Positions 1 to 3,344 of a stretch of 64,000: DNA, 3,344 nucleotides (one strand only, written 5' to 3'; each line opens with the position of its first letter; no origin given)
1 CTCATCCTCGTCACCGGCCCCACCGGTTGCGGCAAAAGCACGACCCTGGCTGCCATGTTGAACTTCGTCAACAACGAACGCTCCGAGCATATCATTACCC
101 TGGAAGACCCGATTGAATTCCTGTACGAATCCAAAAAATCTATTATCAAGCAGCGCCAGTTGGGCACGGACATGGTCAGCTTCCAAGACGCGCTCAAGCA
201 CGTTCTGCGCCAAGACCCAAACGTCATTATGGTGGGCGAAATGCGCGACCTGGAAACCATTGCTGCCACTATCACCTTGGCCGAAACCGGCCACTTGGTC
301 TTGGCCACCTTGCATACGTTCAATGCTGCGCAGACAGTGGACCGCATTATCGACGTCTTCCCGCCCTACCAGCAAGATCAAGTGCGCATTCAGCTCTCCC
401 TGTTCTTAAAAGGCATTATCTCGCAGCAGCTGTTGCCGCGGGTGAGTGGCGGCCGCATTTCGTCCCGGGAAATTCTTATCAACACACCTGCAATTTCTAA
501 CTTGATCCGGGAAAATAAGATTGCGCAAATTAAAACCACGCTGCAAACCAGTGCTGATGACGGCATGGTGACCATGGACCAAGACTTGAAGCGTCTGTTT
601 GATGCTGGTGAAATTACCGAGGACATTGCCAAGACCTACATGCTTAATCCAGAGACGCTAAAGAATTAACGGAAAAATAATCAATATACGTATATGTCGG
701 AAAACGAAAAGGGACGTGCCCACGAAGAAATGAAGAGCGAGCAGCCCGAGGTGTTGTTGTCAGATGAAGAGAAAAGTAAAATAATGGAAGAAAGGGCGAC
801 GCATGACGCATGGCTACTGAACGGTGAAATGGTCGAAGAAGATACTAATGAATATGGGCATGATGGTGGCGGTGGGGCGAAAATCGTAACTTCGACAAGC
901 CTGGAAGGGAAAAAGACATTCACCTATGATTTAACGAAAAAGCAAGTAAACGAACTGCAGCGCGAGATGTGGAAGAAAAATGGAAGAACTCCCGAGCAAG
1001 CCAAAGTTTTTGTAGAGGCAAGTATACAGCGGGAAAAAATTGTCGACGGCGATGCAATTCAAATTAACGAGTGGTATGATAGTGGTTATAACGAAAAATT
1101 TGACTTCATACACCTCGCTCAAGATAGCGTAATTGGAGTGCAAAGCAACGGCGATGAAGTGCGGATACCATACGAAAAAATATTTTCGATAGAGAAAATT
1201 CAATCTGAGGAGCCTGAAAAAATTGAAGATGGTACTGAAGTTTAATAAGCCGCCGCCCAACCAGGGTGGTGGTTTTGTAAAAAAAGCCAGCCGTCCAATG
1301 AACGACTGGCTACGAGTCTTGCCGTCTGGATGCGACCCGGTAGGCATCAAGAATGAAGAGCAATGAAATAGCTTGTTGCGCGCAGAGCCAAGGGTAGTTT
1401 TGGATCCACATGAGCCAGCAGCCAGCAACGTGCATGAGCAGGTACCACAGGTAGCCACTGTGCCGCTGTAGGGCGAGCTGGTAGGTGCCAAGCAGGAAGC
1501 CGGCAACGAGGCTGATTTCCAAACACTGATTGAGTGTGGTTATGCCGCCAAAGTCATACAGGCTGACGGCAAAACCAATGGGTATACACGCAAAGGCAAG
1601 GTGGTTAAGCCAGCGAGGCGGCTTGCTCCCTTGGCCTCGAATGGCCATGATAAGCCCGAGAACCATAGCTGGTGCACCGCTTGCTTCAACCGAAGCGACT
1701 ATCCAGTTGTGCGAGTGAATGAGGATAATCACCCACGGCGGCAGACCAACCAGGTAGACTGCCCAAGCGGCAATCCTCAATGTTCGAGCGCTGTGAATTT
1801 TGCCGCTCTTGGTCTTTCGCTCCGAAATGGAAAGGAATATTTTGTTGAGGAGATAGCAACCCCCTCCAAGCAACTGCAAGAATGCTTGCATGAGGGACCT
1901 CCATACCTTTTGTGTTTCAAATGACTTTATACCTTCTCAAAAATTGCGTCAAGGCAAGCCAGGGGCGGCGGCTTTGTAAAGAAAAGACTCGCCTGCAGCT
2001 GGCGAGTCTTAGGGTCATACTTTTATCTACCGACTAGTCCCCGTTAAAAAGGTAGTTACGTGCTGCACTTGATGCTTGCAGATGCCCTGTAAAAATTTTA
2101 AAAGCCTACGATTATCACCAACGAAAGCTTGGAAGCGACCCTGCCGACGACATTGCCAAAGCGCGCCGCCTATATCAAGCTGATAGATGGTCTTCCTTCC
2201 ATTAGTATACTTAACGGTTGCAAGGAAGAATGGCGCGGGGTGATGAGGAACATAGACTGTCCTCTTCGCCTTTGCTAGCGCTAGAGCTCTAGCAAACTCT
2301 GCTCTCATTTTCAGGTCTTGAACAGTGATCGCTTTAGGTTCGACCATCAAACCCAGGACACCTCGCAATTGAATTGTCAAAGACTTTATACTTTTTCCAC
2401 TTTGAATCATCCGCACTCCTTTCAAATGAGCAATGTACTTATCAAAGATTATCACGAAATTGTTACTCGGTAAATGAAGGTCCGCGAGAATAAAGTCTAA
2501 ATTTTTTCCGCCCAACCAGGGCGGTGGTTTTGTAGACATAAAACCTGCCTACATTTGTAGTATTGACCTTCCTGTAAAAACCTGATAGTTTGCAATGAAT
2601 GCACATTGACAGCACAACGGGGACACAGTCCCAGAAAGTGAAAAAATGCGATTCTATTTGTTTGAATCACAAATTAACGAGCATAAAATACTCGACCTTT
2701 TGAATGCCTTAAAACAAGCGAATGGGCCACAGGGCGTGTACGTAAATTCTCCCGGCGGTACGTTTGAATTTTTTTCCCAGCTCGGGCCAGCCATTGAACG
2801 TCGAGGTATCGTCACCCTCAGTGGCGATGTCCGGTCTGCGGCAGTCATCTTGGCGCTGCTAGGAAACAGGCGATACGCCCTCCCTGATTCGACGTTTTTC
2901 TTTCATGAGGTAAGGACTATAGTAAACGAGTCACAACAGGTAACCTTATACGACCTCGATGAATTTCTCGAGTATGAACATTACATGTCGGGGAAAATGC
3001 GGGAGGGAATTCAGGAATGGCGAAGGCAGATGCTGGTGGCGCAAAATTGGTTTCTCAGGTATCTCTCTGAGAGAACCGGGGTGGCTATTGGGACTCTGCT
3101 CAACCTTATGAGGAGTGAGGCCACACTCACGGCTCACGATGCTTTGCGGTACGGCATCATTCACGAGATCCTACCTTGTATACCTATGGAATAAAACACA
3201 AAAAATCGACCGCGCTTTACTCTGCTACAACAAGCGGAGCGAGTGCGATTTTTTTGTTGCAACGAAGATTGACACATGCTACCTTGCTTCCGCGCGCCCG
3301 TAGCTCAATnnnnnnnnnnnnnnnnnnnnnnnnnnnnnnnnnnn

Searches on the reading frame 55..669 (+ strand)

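Call 42: search_protein_families(library=pfam, proteins=[window:55-669:+])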
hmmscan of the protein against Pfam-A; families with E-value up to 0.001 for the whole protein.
window:55-669:+ (204 aa): 1 family
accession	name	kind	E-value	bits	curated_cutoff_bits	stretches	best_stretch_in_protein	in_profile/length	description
PF00437.27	T2SSE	-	1.4e-29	103.4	24.9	1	3-130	164-281/370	Type II/IV secretion system protein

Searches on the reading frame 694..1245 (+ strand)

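Call 42: search_protein_families(library=pfam, proteins=[window:694-1245:+])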
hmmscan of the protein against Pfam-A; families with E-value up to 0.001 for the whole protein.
window:694-1245:+ (183 aa): 0 families

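Call 63: search_protein_families(library=pfam, proteins=[window:694-1245:+], max_evalue=0.1)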
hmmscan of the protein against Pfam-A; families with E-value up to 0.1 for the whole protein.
window:694-1245:+ (183 aa): 2 families
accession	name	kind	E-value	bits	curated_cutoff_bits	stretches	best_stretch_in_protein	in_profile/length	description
PF03004.19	Transposase_24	-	0.033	14.8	28.7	1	80-130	38-89/138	Plant transposase (Ptta/En/Spm family)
PF17236.8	SU10_MCP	-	0.064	13.2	24.1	1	14-112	97-192/292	SU10 major capsid protein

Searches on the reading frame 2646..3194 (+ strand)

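Call 42: search_protein_families(library=pfam, proteins=[window:2646-3194:+])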
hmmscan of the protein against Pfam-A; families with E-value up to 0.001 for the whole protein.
window:2646-3194:+ (182 aa): 1 family
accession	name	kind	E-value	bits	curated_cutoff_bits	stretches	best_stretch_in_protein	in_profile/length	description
PF00574.28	CLP_protease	-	2.6e-09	37.6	20.2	1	120-176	123-179/182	Clp protease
